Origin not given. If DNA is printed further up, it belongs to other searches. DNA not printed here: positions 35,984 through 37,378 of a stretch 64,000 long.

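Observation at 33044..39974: Six-gene translationally coupled operon joining the CDP-3,6-dideoxyhexose pathway to a NeuB-type aldolase, a YerE-like ThDP enzyme and a polyprenyl-phosphate GT2: predicted route to an unusual branched or chain-extended deoxysugar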

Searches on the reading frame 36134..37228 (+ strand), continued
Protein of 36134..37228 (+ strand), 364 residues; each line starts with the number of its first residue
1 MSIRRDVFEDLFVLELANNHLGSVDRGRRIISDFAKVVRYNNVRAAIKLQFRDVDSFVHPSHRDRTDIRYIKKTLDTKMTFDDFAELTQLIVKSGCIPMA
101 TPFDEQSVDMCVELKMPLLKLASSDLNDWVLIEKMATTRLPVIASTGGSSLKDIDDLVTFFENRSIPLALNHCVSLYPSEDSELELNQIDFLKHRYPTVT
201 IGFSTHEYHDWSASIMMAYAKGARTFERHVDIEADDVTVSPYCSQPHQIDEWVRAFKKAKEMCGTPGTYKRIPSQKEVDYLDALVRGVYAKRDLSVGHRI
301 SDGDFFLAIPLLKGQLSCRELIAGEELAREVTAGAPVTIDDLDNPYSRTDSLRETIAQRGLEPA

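Call 47: find_encoding_contigs(protein=P0083, flank=10000, max_places=2)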
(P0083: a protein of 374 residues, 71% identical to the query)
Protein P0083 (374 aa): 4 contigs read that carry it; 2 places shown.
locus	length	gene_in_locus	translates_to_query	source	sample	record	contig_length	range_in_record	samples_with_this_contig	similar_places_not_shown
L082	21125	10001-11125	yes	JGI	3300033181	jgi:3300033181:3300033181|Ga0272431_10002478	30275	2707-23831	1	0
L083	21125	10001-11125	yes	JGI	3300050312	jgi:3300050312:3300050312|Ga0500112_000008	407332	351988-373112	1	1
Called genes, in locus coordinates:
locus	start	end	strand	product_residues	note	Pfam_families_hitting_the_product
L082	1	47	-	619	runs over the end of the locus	PF01807:Zn_ribbon_DnaG, PF08275:DNAG_N, PF01751:Toprim, PF13155:Toprim_2, PF13362:Toprim_3 (weak), PF13662:Toprim_4, PF08278:DnaG_DnaB_bind (weak)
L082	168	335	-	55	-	-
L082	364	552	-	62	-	PF05168:HEPN (weak)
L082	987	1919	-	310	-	PF01370:Epimerase, PF16363:GDP_Man_Dehyd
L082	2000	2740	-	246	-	PF00535:Glycos_transf_2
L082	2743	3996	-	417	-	PF03721:UDPG_MGDP_dh_N, PF00984:UDPG_MGDP_dh, PF03720:UDPG_MGDP_dh_C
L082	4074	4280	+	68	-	-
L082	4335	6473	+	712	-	-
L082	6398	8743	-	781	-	-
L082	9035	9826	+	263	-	PF13489:Methyltransf_23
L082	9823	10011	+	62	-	-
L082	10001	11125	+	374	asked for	PF03102:NeuB, PF08666:SAF (weak)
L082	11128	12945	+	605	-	PF02776:TPP_enzyme_N, PF00205:TPP_enzyme_M, PF02775:TPP_enzyme_C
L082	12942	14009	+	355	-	PF00535:Glycos_transf_2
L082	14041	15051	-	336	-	PF01073:3Beta_HSD, PF01370:Epimerase, PF16363:GDP_Man_Dehyd, PF07993:NAD_binding_4 (weak)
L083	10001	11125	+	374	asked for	PF03102:NeuB, PF08666:SAF (weak)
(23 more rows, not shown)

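Call 53: search_solved_structures(query=window:36134-37225:+, max_evalue=1e-10, show_alignments=5)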
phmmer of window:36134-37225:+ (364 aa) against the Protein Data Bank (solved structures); distinct sequences matched with E-value up to 1e-10: 8.
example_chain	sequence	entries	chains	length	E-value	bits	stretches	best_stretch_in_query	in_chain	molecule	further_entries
3g8r_A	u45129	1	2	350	2e-62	214.6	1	9-343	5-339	Probable spore coat polysaccharide biosynthesis protein E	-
6ncs_A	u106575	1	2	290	6.4e-21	78.1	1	82-286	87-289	N-acetylneuraminic acid (Sialic acid) synthetase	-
4ipi_A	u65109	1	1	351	3.8e-19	72.2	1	9-339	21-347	Polysialic acid capsule biosynthesis protein SiaC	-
4ipj_A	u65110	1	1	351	6.2e-19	71.5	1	9-338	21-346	Polysialic acid capsule biosynthesis protein SiaC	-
1xuu_A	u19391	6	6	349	6.3e-19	71.5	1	9-338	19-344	polysialic acid capsule biosynthesis protein SiaC | N-acetylneuraminate synthase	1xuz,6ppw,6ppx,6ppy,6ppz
2wqp_A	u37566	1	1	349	1.6e-17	66.9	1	9-338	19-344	POLYSIALIC ACID CAPSULE BIOSYNTHESIS PROTEIN SIAC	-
1vli_A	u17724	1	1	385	1.8e-14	56.8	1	85-261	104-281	Spore coat polysaccharide biosynthesis protein spsE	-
8h2c_A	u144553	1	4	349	3.4e-13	52.7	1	12-303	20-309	Pseudaminic acid synthase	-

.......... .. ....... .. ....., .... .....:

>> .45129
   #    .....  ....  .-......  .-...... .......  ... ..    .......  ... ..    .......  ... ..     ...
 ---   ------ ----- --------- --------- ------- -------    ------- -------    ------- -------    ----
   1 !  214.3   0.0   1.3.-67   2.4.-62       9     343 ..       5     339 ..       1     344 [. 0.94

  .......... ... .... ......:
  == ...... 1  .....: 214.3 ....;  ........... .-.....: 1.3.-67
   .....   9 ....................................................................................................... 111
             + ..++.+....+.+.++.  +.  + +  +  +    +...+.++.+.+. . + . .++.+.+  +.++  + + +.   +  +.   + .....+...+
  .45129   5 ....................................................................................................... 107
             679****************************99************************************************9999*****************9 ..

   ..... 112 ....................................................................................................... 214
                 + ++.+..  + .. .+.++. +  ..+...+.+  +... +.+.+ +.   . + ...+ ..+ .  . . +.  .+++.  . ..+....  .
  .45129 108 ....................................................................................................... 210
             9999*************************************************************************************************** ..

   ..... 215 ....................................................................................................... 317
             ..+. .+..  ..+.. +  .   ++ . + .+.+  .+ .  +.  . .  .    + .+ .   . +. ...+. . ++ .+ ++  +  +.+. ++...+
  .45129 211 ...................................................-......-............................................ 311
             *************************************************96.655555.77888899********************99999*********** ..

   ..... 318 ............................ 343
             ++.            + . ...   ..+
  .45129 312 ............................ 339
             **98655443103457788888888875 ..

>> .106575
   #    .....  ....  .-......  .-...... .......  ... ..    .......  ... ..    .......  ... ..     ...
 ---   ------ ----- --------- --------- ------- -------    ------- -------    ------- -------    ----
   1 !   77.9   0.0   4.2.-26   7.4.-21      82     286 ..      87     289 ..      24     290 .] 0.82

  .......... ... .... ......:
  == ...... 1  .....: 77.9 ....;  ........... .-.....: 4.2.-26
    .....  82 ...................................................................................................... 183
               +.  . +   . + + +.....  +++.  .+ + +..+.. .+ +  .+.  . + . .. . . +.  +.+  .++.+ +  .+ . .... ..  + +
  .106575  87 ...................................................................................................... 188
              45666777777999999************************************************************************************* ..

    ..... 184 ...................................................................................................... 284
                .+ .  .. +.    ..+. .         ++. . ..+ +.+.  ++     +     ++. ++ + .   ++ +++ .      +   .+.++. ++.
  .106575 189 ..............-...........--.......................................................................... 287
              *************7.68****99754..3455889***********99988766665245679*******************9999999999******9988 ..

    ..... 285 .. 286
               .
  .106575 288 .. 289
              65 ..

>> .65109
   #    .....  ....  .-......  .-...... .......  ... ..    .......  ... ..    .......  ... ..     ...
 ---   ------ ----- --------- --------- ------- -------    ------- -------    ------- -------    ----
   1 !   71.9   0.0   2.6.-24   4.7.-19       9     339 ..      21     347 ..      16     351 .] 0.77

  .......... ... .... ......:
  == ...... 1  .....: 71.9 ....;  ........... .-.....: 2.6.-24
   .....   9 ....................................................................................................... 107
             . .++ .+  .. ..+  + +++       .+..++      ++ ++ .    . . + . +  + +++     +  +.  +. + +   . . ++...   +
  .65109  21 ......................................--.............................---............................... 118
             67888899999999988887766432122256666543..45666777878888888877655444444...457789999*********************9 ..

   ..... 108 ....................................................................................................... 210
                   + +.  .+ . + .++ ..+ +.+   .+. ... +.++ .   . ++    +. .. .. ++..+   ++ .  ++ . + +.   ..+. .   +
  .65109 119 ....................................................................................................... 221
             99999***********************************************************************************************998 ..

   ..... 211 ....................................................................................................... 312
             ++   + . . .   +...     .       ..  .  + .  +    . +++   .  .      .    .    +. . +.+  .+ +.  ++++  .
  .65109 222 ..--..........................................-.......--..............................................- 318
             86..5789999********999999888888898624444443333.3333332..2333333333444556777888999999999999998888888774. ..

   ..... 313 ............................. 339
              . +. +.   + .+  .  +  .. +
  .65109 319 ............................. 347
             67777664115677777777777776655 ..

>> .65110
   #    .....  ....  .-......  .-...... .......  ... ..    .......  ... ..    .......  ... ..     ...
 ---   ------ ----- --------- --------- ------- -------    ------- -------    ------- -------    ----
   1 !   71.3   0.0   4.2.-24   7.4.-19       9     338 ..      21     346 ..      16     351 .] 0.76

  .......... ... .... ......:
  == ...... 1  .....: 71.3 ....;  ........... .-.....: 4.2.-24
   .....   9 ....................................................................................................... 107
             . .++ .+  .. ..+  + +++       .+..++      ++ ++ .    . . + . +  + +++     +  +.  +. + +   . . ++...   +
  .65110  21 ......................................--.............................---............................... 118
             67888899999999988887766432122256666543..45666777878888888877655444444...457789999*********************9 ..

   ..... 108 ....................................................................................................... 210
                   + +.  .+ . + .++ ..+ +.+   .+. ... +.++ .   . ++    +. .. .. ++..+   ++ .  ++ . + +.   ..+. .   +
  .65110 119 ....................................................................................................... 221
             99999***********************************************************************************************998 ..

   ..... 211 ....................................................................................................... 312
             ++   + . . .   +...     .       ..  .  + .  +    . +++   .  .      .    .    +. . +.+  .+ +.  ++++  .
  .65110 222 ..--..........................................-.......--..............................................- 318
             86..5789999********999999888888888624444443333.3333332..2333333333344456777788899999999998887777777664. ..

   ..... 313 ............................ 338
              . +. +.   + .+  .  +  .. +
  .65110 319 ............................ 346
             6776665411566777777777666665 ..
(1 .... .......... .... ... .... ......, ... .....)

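Call 67: search_protein_families(library=pfam, proteins=[L012:9321-9998:+, L012:12036-13277:+, L012:13250-14206:+, L012:5176-6630:-, L017:2207-3496:+, L017:3400-4434:+, L017:6777-8312:+, L017:8309-9229:+, L017:9233-9958:+, L017:11065-12009:+], max_evalue=0.001)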
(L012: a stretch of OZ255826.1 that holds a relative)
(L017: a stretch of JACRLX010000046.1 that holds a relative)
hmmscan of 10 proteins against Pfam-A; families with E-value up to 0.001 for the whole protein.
L012:9321-9998:+ (225 aa): 4 families
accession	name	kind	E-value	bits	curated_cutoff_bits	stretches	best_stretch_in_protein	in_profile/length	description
PF13419.12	HAD_2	-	7e-26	91.9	23.8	1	15-193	2-178/178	Haloacid dehalogenase-like hydrolase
PF00702.32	Hydrolase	-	6.7e-23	82.5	26.4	1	12-186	2-190/191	haloacid dehalogenase-like hydrolase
PF12710.13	HAD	-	2.9e-11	44.6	27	1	14-180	1-185/189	haloacid dehalogenase-like hydrolase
PF13242.12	Hydrolase_like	-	6e-08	32.9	22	1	153-197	5-52/75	HAD-hyrolase-like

L012:12036-13277:+ (413 aa): 4 families
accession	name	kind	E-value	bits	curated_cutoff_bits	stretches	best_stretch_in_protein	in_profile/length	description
PF01370.27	Epimerase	-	6.1e-31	108.1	20.9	1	94-328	2-227/240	NAD dependent epimerase/dehydratase family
PF16363.11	GDP_Man_Dehyd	-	1.1e-22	81.4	27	1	95-402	2-331/332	GDP-mannose 4,6 dehydratase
PF07993.18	NAD_binding_4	-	6.8e-09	35.7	20.1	1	160-271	86-204/258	Male sterility protein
PF01073.25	3Beta_HSD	-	1.7e-06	27.7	22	1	95-259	2-160/280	3-beta hydroxysteroid dehydrogenase/isomerase family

L012:13250-14206:+ (318 aa): 1 family
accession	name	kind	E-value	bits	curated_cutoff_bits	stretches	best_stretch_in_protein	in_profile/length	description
PF00535.33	Glycos_transf_2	-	9.2e-27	94.4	23.3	1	13-173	1-164/168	Glycosyl transferase family 2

L012:5176-6630:- (484 aa): 2 families
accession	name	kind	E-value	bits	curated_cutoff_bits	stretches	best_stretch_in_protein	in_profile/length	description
PF13520.12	AA_permease_2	-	6.1e-44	151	27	1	61-440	6-406/427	Amino acid permease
PF00324.27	AA_permease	-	2.9e-30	105.8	24.6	1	74-402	21-371/470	Amino acid permease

L017:2207-3496:+ (429 aa): 3 families
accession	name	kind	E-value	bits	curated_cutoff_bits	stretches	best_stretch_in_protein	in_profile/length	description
PF08484.17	Methyltransf_14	-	7.4e-37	127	23.5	1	265-421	2-160/160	C-methyltransferase C-terminal domain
PF08421.16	Methyltransf_13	-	3.4e-14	53.2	31.3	1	23-86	1-62/62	Putative zinc binding domain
PF13489.12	Methyltransf_23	-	2.7e-11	43.9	27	1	102-258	3-162/164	Methyltransferase domain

L017:3400-4434:+ (344 aa): 3 families
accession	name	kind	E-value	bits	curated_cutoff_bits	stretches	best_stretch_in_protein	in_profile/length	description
PF16363.11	GDP_Man_Dehyd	-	5.9e-57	194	27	1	69-326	60-332/332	GDP-mannose 4,6 dehydratase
PF01370.27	Epimerase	-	1.9e-35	122.9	20.9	1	37-257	2-237/240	NAD dependent epimerase/dehydratase family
PF04321.23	RmlD_sub_bind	-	5.9e-12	45.7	27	1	36-178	3-138/287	RmlD substrate binding domain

L017:6777-8312:+ (511 aa): 0 families

L017:8309-9229:+ (306 aa): 3 families
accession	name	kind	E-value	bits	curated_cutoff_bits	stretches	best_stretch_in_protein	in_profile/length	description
PF00535.33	Glycos_transf_2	-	2.5e-33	115.8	23.3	1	3-163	1-164/168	Glycosyl transferase family 2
PF10111.15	Glyco_tranf_2_2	-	4.7e-06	26.7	27.3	1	3-94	1-92/276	Glycosyltransferase like family 2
PF13641.12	Glyco_tranf_2_3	-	5.8e-05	23.6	27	1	31-142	29-146/230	Glycosyltransferase like family 2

L017:9233-9958:+ (241 aa): 6 families
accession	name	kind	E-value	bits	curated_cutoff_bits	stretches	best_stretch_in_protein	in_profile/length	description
PF13489.12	Methyltransf_23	-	1e-16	61.5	27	1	34-171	20-162/164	Methyltransferase domain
PF08241.18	Methyltransf_11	-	1.6e-13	51.5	21.2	1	41-132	1-95/95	Methyltransferase domain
PF13649.12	Methyltransf_25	-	4.9e-12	46.8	27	1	40-128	1-97/97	Methyltransferase domain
PF08242.18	Methyltransf_12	-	7.2e-12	46.3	30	1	41-130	1-98/98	Methyltransferase domain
PF13847.12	Methyltransf_31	-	2.7e-06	27.6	27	1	38-136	5-113/145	Methyltransferase domain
PF07021.18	MetW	-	0.00052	20.1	21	1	29-137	6-112/193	Methionine biosynthesis protein MetW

L017:11065-12009:+ (314 aa): 1 family
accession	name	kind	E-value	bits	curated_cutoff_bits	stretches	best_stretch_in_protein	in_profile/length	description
PF00535.33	Glycos_transf_2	-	5.9e-27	95.1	23.3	1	9-170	1-165/168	Glycosyl transferase family 2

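Call 83: search_dna_similar(query=window:36134-37225:+, collection=plasmids, mode=protein, max_evalue=1e-40, max_rows=25)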
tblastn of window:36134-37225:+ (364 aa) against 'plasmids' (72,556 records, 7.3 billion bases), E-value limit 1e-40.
No match.

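Call 92: search_protein_families(library=ncbifam, proteins=[L012:9321-9998:+, L008:13826-14500:+, L012:12036-13277:+, L017:6777-8312:+], max_evalue=0.001)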
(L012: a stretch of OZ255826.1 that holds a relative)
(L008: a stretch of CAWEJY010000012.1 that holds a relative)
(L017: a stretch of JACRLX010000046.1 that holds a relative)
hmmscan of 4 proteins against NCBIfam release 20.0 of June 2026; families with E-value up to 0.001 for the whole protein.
L012:9321-9998:+ (225 aa): 23 families
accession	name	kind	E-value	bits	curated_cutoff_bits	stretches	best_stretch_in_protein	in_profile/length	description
NF009695.0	PRK13222.1-2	equivalog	1.2e-28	100.1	225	1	10-199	5-199/226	phosphoglycolate phosphatase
TIGR01449.2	PGP_bact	equivalog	8.1e-25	87.6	180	1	15-198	2-189/213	phosphoglycolate phosphatase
NF009697.0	PRK13222.1-4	equivalog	1.7e-15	57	327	1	12-218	8-220/232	phosphoglycolate phosphatase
NF009694.0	PRK13222.1-1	equivalog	1.7e-14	53.8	415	1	69-198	87-215/252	phosphoglycolate phosphatase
NF009700.0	PRK13226.1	equivalog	2.1e-13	50.5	342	1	11-199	12-200/229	phosphoglycolate phosphatase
TIGR02253.1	CTE7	subfamily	2.7e-12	46.9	169.75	1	13-195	4-196/221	TIGR02253 family HAD-type hydrolase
TIGR01662.1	HAD-SF-IIIA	subfamily_domain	1.5e-11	44.5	44.6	1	89-195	21-140/141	HAD-IIIA family hydrolase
NF009698.0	PRK13223.1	equivalog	2.5e-11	43.3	466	1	11-198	13-205/272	phosphoglycolate phosphatase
NF009804.0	PRK13288.1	equivalog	9.3e-11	41.6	218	1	13-182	5-170/215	pyrophosphatase PpaX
NF009696.0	PRK13222.1-3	equivalog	7.5e-10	38.9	359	1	12-197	4-190/223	N-acetylmuramic acid 6-phosphate phosphatase MupP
TIGR01509.1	HAD-SF-IA-v3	subfamily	2.2e-09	37.7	29.4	1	70-193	42-154/154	HAD-IA family hydrolase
NF009699.0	PRK13225.1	equivalog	6.1e-09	35.8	368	1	12-198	63-243/273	phosphoglycolate phosphatase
TIGR02254.1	YjjG_YfnB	equivalog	1.4e-07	31.2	159.9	1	77-217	81-220/223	YjjG family noncanonical pyrimidine nucleotidase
TIGR01454.1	AHBA_synth_RP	hypoth_equivalog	9.6e-06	25.4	246.65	1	15-192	2-173/205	AHBA synthesis associated protein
TIGR01668.1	YqeG_hyp_ppase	hypoth_equivalog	2.1e-05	24.1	89.1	1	89-176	39-117/170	YqeG family HAD IIIA-type phosphatase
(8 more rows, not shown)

L008:13826-14500:+ (225 aa): 15 families
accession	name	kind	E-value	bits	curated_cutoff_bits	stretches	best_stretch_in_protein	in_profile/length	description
TIGR01449.2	PGP_bact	equivalog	9.9e-26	90.6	180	1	11-201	1-192/213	phosphoglycolate phosphatase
NF009695.0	PRK13222.1-2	equivalog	1.6e-25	89.9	225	1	9-222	7-222/226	phosphoglycolate phosphatase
NF009698.0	PRK13223.1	equivalog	2.3e-18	66.4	466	1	9-198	14-205/272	phosphoglycolate phosphatase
NF009697.0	PRK13222.1-4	equivalog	1.1e-16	60.8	327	1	8-223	7-223/232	phosphoglycolate phosphatase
NF009700.0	PRK13226.1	equivalog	3.8e-14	52.9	342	1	9-202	13-203/229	phosphoglycolate phosphatase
TIGR01454.1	AHBA_synth_RP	hypoth_equivalog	3.2e-13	49.8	246.65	1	11-221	1-202/205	AHBA synthesis associated protein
NF009694.0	PRK13222.1-1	equivalog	8.9e-13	48.1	415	2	73-200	93-217/252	phosphoglycolate phosphatase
TIGR03351.1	PhnX-like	hypoth_equivalog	1.3e-12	48.1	218.9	1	11-222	4-219/220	phosphonatase-like hydrolase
NF009804.0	PRK13288.1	equivalog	8.2e-11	41.8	218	1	9-201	4-189/215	pyrophosphatase PpaX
NF009699.0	PRK13225.1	equivalog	1.1e-10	41.6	368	1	9-218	63-263/273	phosphoglycolate phosphatase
NF009696.0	PRK13222.1-3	equivalog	7.1e-09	35.7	359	1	9-222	4-216/223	N-acetylmuramic acid 6-phosphate phosphatase MupP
TIGR02009.1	PGMB-YQAB-SF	subfamily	3.3e-05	24.2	153.35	1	9-193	2-186/186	beta-phosphoglucomutase family hydrolase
TIGR02253.1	CTE7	subfamily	5.6e-05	23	169.75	0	91-190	94-191/221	TIGR02253 family HAD-type hydrolase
TIGR01662.1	HAD-SF-IIIA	subfamily_domain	0.00011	22.3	44.6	0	92-193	26-138/141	HAD-IIIA family hydrolase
TIGR01509.1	HAD-SF-IA-v3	subfamily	0.00033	20.8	29.4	0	79-193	53-154/154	HAD-IA family hydrolase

L012:12036-13277:+ (413 aa): 14 families
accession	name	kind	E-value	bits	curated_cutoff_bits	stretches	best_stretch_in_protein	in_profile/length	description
TIGR01181.1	dTDP_gluc_dehyt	equivalog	7.1e-25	87.7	365.1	1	93-410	2-314/321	dTDP-glucose 4,6-dehydratase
TIGR01179.1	galE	equivalog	2.1e-15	56.4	262.3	1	93-278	2-180/332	UDP-glucose 4-epimerase GalE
TIGR04180.1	EDH_00030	hypoth_equivalog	1.8e-11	43.7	475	1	94-365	2-265/297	NAD-dependent 4,6-dehydratase LegB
NF011728.1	PRK15181.1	equivalog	1.8e-10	40.3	760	1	94-316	19-239/348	Vi polysaccharide biosynthesis UDP-N-acetylglucosaminuronic acid C-4 epimerase TviC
NF007956.0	PRK10675.1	subfamily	4.8e-09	35.8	394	1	95-276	5-182/338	UDP-glucose 4-epimerase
NF047922.1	GDPFucSynFcl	equivalog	2e-08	34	500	1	297-410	194-304/308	GDP-L-fucose synthase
TIGR02622.1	CDP_4_6_dhtase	equivalog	3.3e-08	33.1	278.45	1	91-239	5-155/352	CDP-glucose 4,6-dehydratase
NF043036.1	ErythonDh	equivalog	3.2e-06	26.6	325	1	92-253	2-158/321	D-erythronate dehydrogenase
TIGR01746.1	Thioester-redct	subfamily_domain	5.7e-06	25.8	213.35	0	185-271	108-192/371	thioester reductase domain-containing protein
TIGR02197.1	heptose_epim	equivalog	2.9e-05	23.4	274.6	1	160-262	64-156/316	ADP-glyceromanno-heptose 6-epimerase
NF007582.0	PRK10217.1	equivalog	6.5e-05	22.2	698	1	159-354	71-268/355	dTDP-glucose 4,6-dehydratase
TIGR04130.1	FnlA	equivalog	7e-05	21.9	730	1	93-217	7-129/337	UDP-N-acetylglucosamine 4,6-dehydratase/5-epimerase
TIGR03466.1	HpnA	hypoth_equivalog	0.00012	21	367.65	1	93-223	3-123/327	hopanoid-associated sugar epimerase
TIGR03589.1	PseB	equivalog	0.0002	20.4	407.75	1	93-202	7-114/324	UDP-N-acetylglucosamine 4,6-dehydratase (inverting)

L017:6777-8312:+ (511 aa): 0 families
